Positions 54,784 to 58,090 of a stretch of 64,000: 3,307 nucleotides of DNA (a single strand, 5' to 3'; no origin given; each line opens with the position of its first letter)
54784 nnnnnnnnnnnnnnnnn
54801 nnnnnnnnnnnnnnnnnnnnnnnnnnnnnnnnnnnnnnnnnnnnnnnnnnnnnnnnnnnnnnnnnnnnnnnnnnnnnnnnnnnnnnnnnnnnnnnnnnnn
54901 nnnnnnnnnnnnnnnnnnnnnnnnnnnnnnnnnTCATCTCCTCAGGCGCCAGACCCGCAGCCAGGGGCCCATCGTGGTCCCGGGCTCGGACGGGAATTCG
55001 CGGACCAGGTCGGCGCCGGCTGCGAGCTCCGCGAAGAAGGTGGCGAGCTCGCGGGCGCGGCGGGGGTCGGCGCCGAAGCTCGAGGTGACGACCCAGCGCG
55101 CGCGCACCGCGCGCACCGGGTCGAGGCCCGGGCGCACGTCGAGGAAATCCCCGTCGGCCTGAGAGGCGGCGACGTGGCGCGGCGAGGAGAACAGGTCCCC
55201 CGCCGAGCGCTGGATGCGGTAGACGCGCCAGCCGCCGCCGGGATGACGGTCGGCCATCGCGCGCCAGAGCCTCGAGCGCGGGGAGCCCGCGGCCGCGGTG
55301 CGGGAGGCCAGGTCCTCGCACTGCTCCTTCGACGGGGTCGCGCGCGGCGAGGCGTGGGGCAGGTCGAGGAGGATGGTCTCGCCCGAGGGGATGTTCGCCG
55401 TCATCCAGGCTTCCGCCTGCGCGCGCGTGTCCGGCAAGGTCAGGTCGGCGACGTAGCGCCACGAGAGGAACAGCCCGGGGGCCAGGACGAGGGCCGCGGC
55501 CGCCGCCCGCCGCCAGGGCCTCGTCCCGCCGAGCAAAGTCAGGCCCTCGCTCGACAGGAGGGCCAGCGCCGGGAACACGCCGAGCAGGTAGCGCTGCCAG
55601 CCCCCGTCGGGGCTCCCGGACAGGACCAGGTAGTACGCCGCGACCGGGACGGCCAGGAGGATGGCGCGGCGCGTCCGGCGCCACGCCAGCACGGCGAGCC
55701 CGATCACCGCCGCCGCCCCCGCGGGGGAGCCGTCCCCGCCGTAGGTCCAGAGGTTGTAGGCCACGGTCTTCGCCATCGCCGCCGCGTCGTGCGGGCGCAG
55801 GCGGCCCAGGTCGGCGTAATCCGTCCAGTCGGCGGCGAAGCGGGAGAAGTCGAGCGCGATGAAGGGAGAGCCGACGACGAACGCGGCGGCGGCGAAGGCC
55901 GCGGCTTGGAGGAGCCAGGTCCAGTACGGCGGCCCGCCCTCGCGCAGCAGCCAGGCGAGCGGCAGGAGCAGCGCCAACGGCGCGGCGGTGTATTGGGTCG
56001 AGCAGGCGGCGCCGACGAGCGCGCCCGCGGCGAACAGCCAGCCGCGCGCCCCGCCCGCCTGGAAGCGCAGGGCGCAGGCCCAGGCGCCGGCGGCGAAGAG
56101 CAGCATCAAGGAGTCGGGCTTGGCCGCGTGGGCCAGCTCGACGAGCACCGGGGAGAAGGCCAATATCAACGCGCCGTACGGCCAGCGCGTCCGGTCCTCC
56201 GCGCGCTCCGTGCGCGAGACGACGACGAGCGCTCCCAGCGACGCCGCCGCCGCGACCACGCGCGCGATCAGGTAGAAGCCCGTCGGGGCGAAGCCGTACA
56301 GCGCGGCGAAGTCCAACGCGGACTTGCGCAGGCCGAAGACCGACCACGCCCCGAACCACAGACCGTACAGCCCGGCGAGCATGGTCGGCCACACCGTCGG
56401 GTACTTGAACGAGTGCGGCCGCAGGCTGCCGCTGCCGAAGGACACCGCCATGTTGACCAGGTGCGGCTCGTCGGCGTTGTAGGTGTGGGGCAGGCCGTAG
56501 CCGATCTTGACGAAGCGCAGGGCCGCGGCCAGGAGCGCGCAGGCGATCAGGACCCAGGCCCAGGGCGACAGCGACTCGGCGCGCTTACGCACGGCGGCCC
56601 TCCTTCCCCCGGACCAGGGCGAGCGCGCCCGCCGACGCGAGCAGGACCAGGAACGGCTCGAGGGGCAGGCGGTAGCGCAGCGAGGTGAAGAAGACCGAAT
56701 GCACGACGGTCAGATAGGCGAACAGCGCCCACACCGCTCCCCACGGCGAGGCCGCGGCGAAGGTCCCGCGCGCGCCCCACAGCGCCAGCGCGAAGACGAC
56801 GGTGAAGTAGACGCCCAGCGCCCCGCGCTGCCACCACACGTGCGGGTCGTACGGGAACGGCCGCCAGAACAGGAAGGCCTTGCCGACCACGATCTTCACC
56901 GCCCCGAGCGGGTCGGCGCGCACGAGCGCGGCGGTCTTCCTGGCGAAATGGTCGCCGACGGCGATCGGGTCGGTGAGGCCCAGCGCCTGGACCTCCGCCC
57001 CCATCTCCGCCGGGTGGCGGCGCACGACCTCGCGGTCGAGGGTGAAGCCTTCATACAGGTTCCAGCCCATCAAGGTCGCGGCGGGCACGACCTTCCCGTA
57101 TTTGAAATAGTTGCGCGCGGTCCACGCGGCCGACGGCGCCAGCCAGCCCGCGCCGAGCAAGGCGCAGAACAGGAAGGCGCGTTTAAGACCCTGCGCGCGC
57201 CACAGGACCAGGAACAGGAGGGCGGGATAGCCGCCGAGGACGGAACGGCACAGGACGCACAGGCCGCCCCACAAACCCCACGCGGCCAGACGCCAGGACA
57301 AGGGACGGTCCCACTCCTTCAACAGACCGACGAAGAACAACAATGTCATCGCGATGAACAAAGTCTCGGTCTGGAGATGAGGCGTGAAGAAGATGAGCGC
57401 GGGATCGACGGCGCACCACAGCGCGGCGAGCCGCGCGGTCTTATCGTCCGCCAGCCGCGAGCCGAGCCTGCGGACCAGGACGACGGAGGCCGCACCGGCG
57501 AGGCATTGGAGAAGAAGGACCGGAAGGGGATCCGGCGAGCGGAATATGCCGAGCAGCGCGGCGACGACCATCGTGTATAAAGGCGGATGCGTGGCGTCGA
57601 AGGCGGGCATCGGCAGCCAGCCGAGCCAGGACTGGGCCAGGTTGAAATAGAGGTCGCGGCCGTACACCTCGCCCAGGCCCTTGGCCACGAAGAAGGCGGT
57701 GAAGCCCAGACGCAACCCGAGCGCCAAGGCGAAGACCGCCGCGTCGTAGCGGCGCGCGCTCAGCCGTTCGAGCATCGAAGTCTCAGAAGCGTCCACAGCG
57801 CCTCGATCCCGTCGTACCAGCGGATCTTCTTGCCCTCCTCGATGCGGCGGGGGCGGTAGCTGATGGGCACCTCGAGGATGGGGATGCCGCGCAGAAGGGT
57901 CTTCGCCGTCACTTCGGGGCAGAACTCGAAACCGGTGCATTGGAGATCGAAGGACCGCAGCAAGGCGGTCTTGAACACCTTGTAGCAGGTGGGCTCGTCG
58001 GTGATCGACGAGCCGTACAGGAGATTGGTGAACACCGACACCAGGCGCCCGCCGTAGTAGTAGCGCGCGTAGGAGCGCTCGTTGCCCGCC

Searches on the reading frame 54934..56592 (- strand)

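Call 49: search_protein_families(library=pfam, proteins=[window:54934-56592:-], max_evalue=0.0001)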
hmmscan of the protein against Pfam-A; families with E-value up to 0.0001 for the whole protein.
window:54934-56592:- (552 aa): 1 family
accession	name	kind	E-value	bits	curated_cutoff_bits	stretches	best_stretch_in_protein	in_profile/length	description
PF13231.12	PMT_2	-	6.2e-07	30.2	26.1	1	112-240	26-153/160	Dolichyl-phosphate-mannose-protein mannosyltransferase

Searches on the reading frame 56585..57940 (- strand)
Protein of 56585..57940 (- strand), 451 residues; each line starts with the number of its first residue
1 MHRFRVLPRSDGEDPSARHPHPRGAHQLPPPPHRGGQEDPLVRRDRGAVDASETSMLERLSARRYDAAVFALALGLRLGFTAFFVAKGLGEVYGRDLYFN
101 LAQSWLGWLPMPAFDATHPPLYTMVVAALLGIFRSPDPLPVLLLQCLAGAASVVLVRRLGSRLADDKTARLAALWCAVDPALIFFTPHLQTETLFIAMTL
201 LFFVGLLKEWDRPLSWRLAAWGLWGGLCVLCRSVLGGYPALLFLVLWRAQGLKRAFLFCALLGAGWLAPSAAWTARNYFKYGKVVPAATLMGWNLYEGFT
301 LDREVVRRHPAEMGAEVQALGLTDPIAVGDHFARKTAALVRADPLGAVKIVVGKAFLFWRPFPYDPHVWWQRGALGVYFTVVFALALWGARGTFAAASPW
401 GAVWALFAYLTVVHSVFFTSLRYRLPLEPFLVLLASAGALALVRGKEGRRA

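Call 49: search_protein_families(library=pfam, proteins=[window:56585-57940:-], max_evalue=0.0001)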
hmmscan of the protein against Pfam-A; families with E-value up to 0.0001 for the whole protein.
window:56585-57940:- (451 aa): 1 family
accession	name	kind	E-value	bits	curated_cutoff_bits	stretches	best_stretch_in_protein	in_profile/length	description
PF13231.12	PMT_2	-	1e-08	36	26.1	1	118-273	2-160/160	Dolichyl-phosphate-mannose-protein mannosyltransferase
